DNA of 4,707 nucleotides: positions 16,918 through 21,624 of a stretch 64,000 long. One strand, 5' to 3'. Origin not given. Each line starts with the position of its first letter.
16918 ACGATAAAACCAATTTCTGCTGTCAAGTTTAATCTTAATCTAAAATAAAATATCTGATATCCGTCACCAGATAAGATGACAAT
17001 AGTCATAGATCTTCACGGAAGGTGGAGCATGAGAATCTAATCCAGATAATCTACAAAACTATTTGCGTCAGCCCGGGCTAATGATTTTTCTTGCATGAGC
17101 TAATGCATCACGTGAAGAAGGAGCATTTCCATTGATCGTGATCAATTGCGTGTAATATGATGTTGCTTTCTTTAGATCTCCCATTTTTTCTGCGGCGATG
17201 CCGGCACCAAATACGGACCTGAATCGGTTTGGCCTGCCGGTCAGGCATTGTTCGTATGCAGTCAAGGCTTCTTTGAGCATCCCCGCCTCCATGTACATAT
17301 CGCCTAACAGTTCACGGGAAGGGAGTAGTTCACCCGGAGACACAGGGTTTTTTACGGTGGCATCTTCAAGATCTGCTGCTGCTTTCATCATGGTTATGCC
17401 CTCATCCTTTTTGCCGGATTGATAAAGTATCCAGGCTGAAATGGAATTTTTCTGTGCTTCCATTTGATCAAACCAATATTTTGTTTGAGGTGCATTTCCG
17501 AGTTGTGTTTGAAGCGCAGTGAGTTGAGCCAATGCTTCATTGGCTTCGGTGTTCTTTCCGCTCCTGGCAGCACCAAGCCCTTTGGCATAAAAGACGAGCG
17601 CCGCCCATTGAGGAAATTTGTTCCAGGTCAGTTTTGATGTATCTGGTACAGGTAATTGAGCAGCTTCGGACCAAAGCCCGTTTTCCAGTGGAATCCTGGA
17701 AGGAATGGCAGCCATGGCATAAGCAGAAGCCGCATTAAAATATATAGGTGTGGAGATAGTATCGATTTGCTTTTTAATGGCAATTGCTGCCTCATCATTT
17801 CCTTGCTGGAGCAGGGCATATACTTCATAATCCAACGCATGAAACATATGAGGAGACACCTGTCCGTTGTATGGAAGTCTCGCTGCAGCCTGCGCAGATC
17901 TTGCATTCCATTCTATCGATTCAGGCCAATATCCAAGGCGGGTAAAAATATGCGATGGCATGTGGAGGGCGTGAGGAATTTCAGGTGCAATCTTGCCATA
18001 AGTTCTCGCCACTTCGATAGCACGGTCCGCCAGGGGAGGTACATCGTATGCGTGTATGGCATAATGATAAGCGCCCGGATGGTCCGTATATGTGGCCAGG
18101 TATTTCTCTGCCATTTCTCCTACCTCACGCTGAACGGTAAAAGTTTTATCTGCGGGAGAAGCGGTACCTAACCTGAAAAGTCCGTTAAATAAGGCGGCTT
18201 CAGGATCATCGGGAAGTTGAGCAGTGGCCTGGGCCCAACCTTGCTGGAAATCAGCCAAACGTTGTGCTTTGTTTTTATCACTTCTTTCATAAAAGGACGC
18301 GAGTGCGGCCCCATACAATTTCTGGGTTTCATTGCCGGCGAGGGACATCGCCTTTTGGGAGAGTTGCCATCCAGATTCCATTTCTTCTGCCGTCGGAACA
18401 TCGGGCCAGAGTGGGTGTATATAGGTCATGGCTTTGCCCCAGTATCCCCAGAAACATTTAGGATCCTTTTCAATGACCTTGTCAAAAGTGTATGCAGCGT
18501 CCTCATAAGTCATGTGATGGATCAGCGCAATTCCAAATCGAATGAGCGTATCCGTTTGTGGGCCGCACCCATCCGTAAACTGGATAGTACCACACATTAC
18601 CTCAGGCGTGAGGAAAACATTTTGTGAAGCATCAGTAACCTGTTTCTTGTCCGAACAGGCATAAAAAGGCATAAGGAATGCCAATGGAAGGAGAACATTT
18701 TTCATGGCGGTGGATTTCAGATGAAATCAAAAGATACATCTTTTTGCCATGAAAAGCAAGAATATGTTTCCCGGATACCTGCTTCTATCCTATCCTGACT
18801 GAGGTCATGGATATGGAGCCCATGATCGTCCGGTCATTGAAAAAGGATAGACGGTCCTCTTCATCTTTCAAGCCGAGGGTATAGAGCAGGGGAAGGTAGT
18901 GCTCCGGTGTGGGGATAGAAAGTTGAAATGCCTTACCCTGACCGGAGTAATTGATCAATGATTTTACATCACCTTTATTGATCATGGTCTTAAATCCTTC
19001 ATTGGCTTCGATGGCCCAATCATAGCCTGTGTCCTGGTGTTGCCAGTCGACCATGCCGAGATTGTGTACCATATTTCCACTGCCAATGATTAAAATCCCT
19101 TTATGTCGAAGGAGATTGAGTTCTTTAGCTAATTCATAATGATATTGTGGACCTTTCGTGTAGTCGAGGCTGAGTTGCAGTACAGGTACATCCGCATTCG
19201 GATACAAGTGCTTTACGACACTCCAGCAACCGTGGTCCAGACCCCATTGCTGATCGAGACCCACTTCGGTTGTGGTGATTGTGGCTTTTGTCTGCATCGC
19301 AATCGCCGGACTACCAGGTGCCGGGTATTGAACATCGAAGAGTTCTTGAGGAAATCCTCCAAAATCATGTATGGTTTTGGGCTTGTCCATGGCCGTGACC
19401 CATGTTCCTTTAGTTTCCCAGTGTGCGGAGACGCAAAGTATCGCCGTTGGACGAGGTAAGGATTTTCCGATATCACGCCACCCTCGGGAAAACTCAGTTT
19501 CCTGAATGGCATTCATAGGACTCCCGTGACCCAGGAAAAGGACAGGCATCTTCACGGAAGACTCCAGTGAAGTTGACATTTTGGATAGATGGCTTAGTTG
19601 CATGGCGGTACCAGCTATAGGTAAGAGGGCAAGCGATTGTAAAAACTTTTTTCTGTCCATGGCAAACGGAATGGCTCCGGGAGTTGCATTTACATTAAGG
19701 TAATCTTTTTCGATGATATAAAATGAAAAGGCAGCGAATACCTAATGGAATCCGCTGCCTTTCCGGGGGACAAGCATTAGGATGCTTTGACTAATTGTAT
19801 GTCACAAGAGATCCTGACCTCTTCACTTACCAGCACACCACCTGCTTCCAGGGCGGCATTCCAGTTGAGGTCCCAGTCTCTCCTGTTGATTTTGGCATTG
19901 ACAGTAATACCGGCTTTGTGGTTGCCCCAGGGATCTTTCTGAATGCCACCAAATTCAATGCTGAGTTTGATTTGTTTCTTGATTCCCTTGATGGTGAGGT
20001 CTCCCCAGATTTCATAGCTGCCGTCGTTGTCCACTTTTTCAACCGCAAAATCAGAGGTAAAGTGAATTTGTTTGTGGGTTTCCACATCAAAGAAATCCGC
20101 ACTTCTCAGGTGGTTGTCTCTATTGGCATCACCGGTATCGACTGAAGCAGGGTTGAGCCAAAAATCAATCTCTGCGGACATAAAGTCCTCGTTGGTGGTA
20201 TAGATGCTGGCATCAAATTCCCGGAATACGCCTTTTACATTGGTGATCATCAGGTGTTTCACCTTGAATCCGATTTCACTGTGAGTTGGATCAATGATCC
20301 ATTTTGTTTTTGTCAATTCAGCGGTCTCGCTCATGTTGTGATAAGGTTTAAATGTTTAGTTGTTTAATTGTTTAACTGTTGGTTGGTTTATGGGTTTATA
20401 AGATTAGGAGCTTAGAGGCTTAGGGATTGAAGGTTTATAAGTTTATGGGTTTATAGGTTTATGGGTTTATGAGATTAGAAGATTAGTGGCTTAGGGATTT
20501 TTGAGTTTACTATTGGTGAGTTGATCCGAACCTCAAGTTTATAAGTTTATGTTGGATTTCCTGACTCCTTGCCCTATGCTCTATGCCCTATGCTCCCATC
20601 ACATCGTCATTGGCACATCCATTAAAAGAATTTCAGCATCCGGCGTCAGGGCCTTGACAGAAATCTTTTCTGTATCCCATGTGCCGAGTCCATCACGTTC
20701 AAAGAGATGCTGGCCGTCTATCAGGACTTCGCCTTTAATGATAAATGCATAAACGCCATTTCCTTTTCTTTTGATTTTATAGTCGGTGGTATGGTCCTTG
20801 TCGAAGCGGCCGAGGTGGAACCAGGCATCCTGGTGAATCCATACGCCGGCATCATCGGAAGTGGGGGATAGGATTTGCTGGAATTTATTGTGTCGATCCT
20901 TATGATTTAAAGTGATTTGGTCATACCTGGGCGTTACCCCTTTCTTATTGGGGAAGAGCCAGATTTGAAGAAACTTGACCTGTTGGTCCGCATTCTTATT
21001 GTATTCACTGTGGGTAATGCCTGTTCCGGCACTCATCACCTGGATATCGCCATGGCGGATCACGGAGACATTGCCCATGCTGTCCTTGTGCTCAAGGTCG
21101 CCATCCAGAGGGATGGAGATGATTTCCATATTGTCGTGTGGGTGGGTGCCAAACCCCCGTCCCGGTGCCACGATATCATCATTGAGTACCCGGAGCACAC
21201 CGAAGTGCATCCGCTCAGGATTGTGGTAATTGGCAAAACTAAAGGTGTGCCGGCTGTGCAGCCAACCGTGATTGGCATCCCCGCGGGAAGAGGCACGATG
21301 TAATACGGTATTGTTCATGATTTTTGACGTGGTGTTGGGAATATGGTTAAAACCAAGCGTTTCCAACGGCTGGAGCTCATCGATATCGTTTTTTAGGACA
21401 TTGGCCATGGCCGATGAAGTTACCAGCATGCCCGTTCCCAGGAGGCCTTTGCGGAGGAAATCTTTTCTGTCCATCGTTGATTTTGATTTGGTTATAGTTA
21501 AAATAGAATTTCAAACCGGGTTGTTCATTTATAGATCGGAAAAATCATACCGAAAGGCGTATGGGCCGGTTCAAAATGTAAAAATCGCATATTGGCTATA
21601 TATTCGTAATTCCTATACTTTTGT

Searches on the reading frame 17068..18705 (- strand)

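Call 4: search_protein_families(library=pfam, proteins=[window:17068-18705:-])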
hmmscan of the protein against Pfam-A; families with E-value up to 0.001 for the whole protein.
window:17068-18705:- (545 aa): 11 families
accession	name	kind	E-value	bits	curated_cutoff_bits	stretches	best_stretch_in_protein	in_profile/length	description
PF07719.23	TPR_2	-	2.8e-10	39.9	27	0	466-488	6-28/34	Tetratricopeptide repeat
PF13181.12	TPR_8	-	1.7e-08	34.4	25.7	0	466-489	6-29/34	Tetratricopeptide repeat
PF13432.12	TPR_16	-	2.8e-07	31.3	32.7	0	467-528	3-64/65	Tetratricopeptide repeat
PF13176.12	TPR_7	-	7.5e-07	29.2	27.9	0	466-493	4-31/36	Tetratricopeptide repeat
PF00515.34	TPR_1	-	3.1e-06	27.2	27.8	0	467-489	7-29/34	Tetratricopeptide repeat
PF13174.12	TPR_6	-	9.4e-06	26.4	26.3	0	467-489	6-28/33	Tetratricopeptide repeat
PF13428.12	TPR_14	-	2.1e-05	25.2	23.5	0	466-493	6-33/44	Tetratricopeptide repeat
PF14559.12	TPR_19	-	8.7e-05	23.2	25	0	472-529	2-59/68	Tetratricopeptide repeat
PF13414.12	TPR_11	-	9e-05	22.5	26.8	0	468-509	1-42/42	TPR repeat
PF24575.1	TPR_Slam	-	0.00013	22.8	35.2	0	480-538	34-90/104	Surface lipoprotein assembly modifier, N-terminal TPR repeats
PF13424.12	TPR_12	-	0.00028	21.4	30.1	0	466-524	8-74/77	Tetratricopeptide repeat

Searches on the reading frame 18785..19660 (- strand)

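Call 4: search_protein_families(library=pfam, proteins=[window:18785-19660:-])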
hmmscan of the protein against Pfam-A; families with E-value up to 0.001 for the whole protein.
window:18785-19660:- (291 aa): 1 family
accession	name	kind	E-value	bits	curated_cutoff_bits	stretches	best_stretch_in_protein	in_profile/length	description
PF02900.23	LigB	-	1.4e-18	67.4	26.3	1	60-267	33-246/269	Catalytic LigB subunit of aromatic ring-opening dioxygenase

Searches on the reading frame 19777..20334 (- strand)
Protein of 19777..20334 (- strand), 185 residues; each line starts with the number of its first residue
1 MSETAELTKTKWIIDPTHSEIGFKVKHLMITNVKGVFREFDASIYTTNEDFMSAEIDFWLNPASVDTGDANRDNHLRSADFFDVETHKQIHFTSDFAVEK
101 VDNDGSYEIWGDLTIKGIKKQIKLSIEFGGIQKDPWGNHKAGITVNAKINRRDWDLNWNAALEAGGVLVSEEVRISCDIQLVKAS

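Call 17: search_protein_families(library=pfam, proteins=[window:19777-20334:-])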
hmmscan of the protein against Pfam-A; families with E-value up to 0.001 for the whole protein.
window:19777-20334:- (185 aa): 1 family
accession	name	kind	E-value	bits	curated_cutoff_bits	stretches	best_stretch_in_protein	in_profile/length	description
PF04264.18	YceI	-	1.2e-42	146.2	23.7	1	12-180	1-149/150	YceI-like domain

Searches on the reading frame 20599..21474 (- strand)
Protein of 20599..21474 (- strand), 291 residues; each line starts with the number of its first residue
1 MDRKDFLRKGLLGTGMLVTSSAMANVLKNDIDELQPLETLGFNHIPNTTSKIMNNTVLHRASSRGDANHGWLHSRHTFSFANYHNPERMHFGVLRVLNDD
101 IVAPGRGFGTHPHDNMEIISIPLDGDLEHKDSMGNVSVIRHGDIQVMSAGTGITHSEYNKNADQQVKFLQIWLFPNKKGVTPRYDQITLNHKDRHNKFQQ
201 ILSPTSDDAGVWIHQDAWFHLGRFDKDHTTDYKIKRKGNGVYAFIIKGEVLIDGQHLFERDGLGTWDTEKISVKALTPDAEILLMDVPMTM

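Call 17: search_protein_families(library=pfam, proteins=[window:20599-21474:-])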
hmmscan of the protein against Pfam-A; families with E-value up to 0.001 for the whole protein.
window:20599-21474:- (291 aa): 2 families
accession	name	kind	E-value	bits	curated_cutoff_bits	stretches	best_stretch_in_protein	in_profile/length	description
PF02678.22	Pirin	-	4.1e-32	110.8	26.1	1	66-173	10-108/108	Pirin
PF17954.7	Pirin_C_2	-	2.7e-25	88.8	22.9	1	201-287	2-86/86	Quercetinase C-terminal cupin domain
